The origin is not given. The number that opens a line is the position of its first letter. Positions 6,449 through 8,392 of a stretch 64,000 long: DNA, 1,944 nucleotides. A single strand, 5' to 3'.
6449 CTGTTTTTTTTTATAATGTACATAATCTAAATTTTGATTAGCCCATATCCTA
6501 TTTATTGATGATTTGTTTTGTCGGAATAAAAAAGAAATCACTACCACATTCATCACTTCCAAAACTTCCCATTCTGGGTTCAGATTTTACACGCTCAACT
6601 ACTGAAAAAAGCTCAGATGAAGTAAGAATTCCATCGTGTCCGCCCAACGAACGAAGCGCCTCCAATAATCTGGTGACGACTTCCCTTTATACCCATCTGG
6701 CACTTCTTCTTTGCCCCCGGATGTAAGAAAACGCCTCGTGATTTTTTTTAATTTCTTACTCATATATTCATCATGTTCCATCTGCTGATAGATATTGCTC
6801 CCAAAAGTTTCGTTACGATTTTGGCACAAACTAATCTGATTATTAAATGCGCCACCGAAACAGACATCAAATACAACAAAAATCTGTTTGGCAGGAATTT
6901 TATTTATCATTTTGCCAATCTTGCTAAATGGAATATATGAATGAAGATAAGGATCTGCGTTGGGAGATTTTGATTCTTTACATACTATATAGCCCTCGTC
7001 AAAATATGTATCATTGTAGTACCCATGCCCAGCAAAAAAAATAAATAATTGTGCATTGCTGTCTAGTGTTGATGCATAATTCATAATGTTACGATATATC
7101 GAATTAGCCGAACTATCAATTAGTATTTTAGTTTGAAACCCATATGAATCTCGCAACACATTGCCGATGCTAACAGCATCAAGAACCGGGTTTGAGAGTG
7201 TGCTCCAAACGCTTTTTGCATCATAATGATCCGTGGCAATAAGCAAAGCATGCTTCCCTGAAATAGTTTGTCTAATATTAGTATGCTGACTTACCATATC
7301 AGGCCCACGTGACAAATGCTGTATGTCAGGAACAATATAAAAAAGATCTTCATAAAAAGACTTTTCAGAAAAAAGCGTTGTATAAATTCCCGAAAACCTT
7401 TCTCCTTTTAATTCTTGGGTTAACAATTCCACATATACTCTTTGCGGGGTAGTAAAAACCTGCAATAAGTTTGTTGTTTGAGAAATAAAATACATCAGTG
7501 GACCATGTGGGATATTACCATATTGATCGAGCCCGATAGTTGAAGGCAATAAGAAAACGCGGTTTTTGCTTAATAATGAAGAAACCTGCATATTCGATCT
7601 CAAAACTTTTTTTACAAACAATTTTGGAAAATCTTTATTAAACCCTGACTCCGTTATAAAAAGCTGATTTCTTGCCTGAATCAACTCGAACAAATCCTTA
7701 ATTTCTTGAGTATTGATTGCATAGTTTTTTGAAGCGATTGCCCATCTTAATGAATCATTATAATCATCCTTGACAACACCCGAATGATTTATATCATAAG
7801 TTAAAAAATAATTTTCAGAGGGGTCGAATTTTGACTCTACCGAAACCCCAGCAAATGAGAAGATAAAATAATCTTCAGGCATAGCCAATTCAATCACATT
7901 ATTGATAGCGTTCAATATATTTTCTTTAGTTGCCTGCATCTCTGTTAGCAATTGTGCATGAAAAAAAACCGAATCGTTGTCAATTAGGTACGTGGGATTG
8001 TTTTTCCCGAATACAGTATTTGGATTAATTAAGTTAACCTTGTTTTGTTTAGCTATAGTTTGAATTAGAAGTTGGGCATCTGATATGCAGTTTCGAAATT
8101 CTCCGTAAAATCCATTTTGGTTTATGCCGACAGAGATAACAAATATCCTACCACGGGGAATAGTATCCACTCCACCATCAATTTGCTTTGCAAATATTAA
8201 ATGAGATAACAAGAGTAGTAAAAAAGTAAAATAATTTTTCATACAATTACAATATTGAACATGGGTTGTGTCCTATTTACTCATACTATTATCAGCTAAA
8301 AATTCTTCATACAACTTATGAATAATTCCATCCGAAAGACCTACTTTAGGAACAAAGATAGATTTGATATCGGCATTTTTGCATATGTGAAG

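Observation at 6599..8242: Signal-peptide protein built from a degenerate caspase domain fused to an intact His-Cys caspase domain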

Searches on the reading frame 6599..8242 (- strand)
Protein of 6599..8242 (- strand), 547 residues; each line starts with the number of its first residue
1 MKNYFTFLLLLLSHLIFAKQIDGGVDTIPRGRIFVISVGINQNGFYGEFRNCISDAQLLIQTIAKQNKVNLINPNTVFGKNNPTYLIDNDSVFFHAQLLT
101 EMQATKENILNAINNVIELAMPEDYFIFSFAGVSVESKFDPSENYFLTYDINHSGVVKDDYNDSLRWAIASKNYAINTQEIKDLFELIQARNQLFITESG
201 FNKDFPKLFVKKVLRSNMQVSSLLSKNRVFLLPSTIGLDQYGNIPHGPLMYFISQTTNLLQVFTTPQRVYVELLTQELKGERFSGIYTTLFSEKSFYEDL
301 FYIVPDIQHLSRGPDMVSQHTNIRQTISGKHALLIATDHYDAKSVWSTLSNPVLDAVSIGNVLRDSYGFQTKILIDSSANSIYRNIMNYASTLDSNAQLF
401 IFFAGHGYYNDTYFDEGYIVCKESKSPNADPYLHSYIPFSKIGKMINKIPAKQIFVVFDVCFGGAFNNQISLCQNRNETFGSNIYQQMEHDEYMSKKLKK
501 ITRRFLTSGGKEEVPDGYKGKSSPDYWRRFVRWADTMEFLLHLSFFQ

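Call 3: search_protein_families(library=pfam, proteins=[window:6599-8242:-], max_evalue=10)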
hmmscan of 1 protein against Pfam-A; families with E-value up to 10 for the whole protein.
window:6599-8242:- (547 aa): 2 families
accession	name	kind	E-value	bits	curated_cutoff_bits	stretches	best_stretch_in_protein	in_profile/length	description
PF00656.27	Peptidase_C14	-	2.3e-16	60.6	21.4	2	330-475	2-141/233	Caspase domain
PF10722.14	YbjN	-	0.2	12.3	22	1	66-120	66-117/126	Putative bacterial sensory transduction regulator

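Call 4: search_protein_families(library=ncbifam, proteins=[window:6599-8242:-], max_evalue=10)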
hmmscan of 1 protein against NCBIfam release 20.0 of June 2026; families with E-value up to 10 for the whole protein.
window:6599-8242:- (547 aa): 2 families
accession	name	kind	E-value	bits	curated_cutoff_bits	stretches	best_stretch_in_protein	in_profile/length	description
NF047832.1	caspase_w_EACC1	subfamily_domain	5.6e-13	48.9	140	1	331-469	2-138/211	caspase, EACC1-associated type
NF012153.1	tet_protect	equivalog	0.074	11.3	775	1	38-118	130-213/614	tetracycline resistance ribosomal protection protein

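Call 5: find_homologous_proteins(query=window:6599-8242:-)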
Query window:6599-8242:- (547 aa): 23 proteins with E <= 0.001 among 7057 candidates.
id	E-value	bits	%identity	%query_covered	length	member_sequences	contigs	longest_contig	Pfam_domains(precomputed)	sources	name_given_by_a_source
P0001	0.0e+0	1184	100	96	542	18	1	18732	PF00656.28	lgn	-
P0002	7.3e-186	637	55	98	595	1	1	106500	PF00656.28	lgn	-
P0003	4.5e-141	489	46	94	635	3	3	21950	PF00656.28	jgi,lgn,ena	jgi:hypothetical protein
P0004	1.6e-78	283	37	79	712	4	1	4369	PF00656.28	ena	-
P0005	1.7e-72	263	33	90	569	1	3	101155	PF00656.28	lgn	-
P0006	1.1e-71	260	34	90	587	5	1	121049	PF00656.28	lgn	-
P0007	1.9e-63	233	33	90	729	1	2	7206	PF00656.28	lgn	-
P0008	9.9e-61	224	32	90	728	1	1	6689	PF00656.28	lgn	-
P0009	2.2e-48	183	30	91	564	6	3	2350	PF00656.28,PF12770.13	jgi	jgi:uncharacterized caspase-like protein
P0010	1.3e-40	158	29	97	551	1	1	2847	PF00656.28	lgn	-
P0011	9.8e-40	155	43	38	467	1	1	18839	PF00656.28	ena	-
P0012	8.6e-39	152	40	35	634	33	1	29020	PF00656.28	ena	-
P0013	4.6e-35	139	43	37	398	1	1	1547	PF00656.28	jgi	jgi:hypothetical protein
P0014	9.2e-34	135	30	90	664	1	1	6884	PF00656.28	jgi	jgi:hypothetical protein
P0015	6.6e-33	132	40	37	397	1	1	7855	PF00656.28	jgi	-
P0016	7.5e-31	125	39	37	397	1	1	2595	PF00656.28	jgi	jgi:hypothetical protein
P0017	4.7e-30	123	36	36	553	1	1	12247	PF00656.28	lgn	-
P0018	5.1e-30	123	37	39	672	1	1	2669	PF00656.28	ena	-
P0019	1.6e-29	121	39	37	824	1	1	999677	PF25168.2,PF23586.3,PF24805.2,PF23411.2,PF13570.14,PF24817.2,PF02239.23,PF23393.3,PF23389.2,PF20426.5,PF00656.28,PF23341.2,PF00400.39,PF09136.17,PF23414.2,PF23410.5,PF25174.2,PF24814.2,PF23381.2,PF25173.2,PF23383.2,PF25171.2,PF12894.14,PF25175.2,PF24796.2,PF24780.2,PF23409.2,PF25172.2,PF24782.3,PF25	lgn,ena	-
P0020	9.3e-28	115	35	39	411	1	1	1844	PF00656.28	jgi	jgi:hypothetical protein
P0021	6.9e-26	109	38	35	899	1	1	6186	PF25168.2,PF23586.3,PF24105.2,PF24805.2,PF25048.2,PF24017.3,PF23342.2,PF24817.2,PF23798.2,PF23393.3,PF20426.5,PF00656.28,PF25460.2,PF00400.39,PF23414.2,PF25178.1,PF23410.5,PF25174.2,PF07433.18,PF24814.2,PF23381.2,PF25173.2,PF25171.2,PF12894.14,PF25175.2,PF24796.2,PF24780.2,PF23409.2,PF25172.2,PF2478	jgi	jgi:uncharacterized caspase-like protein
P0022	7.4e-8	49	28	34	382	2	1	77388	PF00656.28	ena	-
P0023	7.0e-5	40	26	38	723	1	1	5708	PF00656.28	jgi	jgi:hypothetical protein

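Call 10: find_encoding_contigs(protein=P0001, flank=6000, max_places=4)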
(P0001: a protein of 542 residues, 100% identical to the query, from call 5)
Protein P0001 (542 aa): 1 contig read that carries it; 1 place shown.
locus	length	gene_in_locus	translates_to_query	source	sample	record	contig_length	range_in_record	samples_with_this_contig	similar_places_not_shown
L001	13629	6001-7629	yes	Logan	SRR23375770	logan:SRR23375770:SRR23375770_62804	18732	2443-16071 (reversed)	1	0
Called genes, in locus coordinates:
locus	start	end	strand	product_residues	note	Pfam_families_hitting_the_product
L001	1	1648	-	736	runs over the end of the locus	-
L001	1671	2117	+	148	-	-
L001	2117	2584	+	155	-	PF02631:RecX_HTH2, PF21981:RecX_HTH3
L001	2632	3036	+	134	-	PF13744:HTH_37 (faint), PF12844:HTH_19, PF01381:HTH_3, PF13443:HTH_26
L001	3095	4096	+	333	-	PF18962:Por_Secre_tail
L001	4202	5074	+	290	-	-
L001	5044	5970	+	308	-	PF06277:EutA (weak), PF02541:Ppx-GppA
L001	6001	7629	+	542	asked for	PF00656:Peptidase_C14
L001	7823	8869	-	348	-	PF18962:Por_Secre_tail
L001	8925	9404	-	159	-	-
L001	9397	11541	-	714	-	PF08206:OB_RNB, PF17849:OB_Dis3, PF17876:CSD2, PF00773:RNB, PF00575:S1 (weak)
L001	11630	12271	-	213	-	PF10263:SprT-like (weak)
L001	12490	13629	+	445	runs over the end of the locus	PF13638:PIN_4, PF02562:PhoH, PF13604:AAA_30 (faint)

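Call 11: find_encoding_contigs(protein=P0002, flank=8000, max_places=3)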
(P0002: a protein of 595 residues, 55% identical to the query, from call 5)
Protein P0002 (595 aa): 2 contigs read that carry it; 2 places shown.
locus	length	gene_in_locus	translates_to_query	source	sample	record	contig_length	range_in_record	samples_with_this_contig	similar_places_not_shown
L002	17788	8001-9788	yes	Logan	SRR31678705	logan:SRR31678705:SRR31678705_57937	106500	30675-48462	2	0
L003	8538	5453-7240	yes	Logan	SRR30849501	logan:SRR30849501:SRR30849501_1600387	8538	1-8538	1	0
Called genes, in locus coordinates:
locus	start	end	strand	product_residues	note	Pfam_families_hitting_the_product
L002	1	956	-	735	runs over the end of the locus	PF06452:CBM9_1 (weak), PF19313:DUF5916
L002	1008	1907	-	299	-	PF10672:Methyltrans_SAM (weak), PF03602:Cons_hypoth95 (weak)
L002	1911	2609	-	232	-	-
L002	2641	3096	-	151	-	PF03061:4HBT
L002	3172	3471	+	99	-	PF00085:Thioredoxin, PF13098:Thioredoxin_2, PF13899:Thioredoxin_7 (weak), PF13905:Thioredoxin_8, PF13728:TraF (weak)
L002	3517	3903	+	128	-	PF03625:DUF302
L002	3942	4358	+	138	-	PF02566:OsmC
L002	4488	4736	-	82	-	PF02823:ATP-synt_DE_N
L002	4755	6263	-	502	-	PF02874:ATP-synt_ab_N, PF00006:ATP-synt_ab, PF22919:ATP-synt_VA_C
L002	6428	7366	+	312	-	PF01467:CTP_transf_like, PF06574:FAD_syn, PF01687:Flavokinase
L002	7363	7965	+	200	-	PF23952:LRR_EndoS (faint), PF23598:LRR_14, PF13855:LRR_8, PF12799:LRR_4, PF13855:LRR_8, PF23598:LRR_14, PF12799:LRR_4 (weak), PF13855:LRR_8, +4 more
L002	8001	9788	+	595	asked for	PF00656:Peptidase_C14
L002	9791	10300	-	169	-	PF14539:DUF4442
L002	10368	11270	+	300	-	PF04794:YdjC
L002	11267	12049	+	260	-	PF00551:Formyl_trans_N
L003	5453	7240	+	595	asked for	PF00656:Peptidase_C14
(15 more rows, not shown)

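Call 15: search_solved_structures(query=P0002, max_evalue=1, show_alignments=3)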
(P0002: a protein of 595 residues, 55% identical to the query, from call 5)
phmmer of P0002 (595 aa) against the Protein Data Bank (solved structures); distinct sequences matched with E-value up to 1: 12.
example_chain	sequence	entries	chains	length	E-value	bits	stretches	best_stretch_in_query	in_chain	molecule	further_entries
3v4o_A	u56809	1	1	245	0.16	14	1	341-439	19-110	Mucosa-associated lymphoid tissue lymphoma translocation protein 1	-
3v55_A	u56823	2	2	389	0.44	12.5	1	341-438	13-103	Mucosa-associated lymphoid tissue lymphoma translocation protein 1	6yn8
6f7i_A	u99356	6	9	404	0.45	12.5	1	341-438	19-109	Mucosa-associated lymphoid tissue lymphoma translocation protein 1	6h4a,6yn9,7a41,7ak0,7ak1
38go_A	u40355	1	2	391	0.45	12.5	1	341-438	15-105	Mucosa-associated lymphoid tissue lymphoma translocation protein 1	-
8v4x_A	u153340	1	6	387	0.46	12.5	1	341-438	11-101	Mucosa-associated lymphoid tissue lymphoma translocation protein 1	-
9mkc_A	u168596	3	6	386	0.47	12.4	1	342-438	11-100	Mucosa-associated lymphoid tissue lymphoma translocation protein 1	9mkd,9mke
3hzp_A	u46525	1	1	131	0.49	12.4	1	553-588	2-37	NTF2-like protein of unknown function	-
7pav_A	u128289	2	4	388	0.54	12.2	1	343-438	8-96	Mucosa-associated lymphoid tissue lymphoma translocation protein 1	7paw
4i1p_A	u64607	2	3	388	0.54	12.2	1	343-438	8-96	Mucosa-associated lymphoid tissue lymphoma translocation protein 1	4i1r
3uo8_B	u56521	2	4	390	0.55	12.2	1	343-438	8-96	Mucosa-associated lymphoid tissue lymphoma translocation protein 1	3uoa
3v4l_A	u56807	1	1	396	0.72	11.8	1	359-438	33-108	Mucosa-associated lymphoid tissue lymphoma translocation protein 1 homolog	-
4dgi_H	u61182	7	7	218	0.83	11.6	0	376-442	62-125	POM1 Fab Heavy chain | POM1 FAB CHAIN H | POM1 heavy chain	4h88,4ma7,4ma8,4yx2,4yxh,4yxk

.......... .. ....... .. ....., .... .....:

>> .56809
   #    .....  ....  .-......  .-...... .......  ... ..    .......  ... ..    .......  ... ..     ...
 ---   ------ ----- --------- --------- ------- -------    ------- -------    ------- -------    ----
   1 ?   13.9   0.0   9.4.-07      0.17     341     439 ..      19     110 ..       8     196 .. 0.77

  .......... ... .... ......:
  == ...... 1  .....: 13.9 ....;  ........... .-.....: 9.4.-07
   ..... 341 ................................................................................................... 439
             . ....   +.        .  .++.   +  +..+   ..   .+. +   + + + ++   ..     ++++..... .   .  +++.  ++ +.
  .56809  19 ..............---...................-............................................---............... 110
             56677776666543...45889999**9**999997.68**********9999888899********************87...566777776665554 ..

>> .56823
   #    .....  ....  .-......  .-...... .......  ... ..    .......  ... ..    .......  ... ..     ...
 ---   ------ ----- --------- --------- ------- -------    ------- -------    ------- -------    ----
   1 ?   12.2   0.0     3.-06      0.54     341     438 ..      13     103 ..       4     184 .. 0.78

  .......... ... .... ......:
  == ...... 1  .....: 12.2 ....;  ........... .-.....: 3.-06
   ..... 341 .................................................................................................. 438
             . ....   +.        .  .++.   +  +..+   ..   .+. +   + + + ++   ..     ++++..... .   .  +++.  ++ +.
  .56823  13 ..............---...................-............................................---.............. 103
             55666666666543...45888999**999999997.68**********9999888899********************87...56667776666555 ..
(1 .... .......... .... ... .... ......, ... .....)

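Call 22: find_related_loci(query=A2, collection=genome_contigs, flank=6000)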
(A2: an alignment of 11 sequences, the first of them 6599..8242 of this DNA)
Query A2 (547 aa) in genome_contigs; peptide patterns used: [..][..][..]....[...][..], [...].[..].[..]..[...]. (x = any residue, [..] = any of these).
398 stretches matched a pattern; 293 encode a relative of the query (tblastn E <= 1e-3); the best 80 are kept; 80 distinct loci.
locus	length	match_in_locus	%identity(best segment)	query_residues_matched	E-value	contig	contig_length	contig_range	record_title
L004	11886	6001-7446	37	30-524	1e-98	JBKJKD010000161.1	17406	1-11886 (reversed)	MAG: Ferruginibacter sp. isolate ant_bin.227 k117_1049820, whole genome shotgun sequence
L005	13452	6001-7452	36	28-524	4e-97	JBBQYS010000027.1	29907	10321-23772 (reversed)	MAG: Chitinophagales bacterium isolate Co_metawrap_2173 Cmw_2173_k141_10248366_length_29907_cov_11.0000, whole genome sh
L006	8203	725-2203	36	29-536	3e-96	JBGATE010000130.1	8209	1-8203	MAG: Chitinophagaceae bacterium isolate MAG_AAO_AS.61 AAOAS-61_NODE_130_length_8209_cov_3.448106, whole genome shotgun s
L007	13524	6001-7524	37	31-547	5e-96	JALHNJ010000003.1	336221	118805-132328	MAG: Chitinophagaceae bacterium isolate Bin_56_5 c_000000000162, whole genome shotgun sequence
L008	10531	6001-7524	37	31-547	9e-96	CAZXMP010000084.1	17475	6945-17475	MAG TPA_asm: uncultured Chitinophaga sp. isolate SRP302895_co1_203 genome assembly, contig: NODE_6116_length_17475_cov_6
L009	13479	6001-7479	35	29-536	4e-95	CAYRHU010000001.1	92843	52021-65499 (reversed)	MAG TPA_asm: uncultured Chitinophaga sp. isolate SRP173033_co3_99 genome assembly, contig: NODE_164_length_92843_cov_12.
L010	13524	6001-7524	36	31-547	1e-94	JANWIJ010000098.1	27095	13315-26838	MAG: Chitinophagaceae bacterium isolate CRAIB_MAG38 c_000000090100, whole genome shotgun sequence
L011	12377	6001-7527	35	17-536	3e-94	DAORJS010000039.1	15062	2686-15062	MAG TPA_asm: Chitinophagaceae bacterium isolate AMR_MDS_5545 NODE_816_length_15062_cov_6.462651, whole genome shotgun se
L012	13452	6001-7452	37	29-524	3e-94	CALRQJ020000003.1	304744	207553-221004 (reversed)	MAG: Methylophilus rhizosphaerae isolate JJ-CU23-05-7-mx-bin505 genome assembly, contig: JJ-NR103-41-C25, whole genome s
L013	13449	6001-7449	38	31-524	4e-94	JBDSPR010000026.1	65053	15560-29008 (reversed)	MAG: Chitinophagaceae bacterium isolate cluster1_bin.468 k127_14236208, whole genome shotgun sequence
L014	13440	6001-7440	37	30-524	8e-91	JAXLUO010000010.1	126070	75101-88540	MAG: Chitinophagales bacterium isolate STL-BAC32 C2.193.fa-10, whole genome shotgun sequence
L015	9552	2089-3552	34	31-533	2e-86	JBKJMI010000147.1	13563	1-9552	MAG: Chitinophagaceae bacterium isolate ant_bin.320 k117_6482346, whole genome shotgun sequence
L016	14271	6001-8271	35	25-531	2e-85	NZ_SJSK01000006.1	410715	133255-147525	Pedobacter frigiditerrae strain RP-1-13 contig6, whole genome shotgun sequence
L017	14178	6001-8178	35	29-531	6e-85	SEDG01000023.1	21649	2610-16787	MAG: Pedobacter sp. isolate PMG_085 scaffold_5374, whole genome shotgun sequence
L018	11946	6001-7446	37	29-524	1e-84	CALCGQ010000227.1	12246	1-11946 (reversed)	MAG TPA_asm: uncultured Bacteroidetes bacterium isolate ERR2206796_bin.57_CONCOCT_v1.1_MAG genome assembly, contig: ERZ8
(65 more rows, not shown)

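Call 33: list_cluster_members(proteins=[P0001])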
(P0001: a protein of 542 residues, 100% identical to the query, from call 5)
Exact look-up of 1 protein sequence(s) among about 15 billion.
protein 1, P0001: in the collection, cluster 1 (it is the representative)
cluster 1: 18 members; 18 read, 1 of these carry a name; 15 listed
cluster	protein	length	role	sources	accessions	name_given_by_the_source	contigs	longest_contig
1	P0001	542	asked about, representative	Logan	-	-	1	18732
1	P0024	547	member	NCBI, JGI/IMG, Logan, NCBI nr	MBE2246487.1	MAG: caspase family protein [Candidatus Competibacteraceae bacterium] | caspase family protein [Candidatus Competibacteraceae bacterium]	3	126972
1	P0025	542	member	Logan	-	-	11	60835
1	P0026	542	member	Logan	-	-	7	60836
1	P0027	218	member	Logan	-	-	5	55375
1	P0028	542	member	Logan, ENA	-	-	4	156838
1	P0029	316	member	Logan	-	-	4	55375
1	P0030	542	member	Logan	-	-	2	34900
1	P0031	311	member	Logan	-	-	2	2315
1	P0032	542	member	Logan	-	-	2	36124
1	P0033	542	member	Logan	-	-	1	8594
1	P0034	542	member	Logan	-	-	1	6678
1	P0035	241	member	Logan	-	-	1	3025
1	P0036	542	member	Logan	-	-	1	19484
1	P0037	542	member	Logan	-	-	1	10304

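Call 53: search_protein_families(library=padloc, proteins=[window:6599-8242:-, P0002], max_evalue=0.01)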
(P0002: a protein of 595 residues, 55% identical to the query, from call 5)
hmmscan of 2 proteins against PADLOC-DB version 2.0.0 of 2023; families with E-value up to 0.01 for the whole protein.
window:6599-8242:- (547 aa): 1 family
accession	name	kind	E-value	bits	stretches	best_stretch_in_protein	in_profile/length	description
PDLC02987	caspase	-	4.2e-13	47.3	2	330-462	3-126/453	-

P0002 (595 aa): 1 family
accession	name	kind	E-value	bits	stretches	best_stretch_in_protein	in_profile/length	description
PDLC02987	caspase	-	7.6e-12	43.2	1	341-473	3-126/453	-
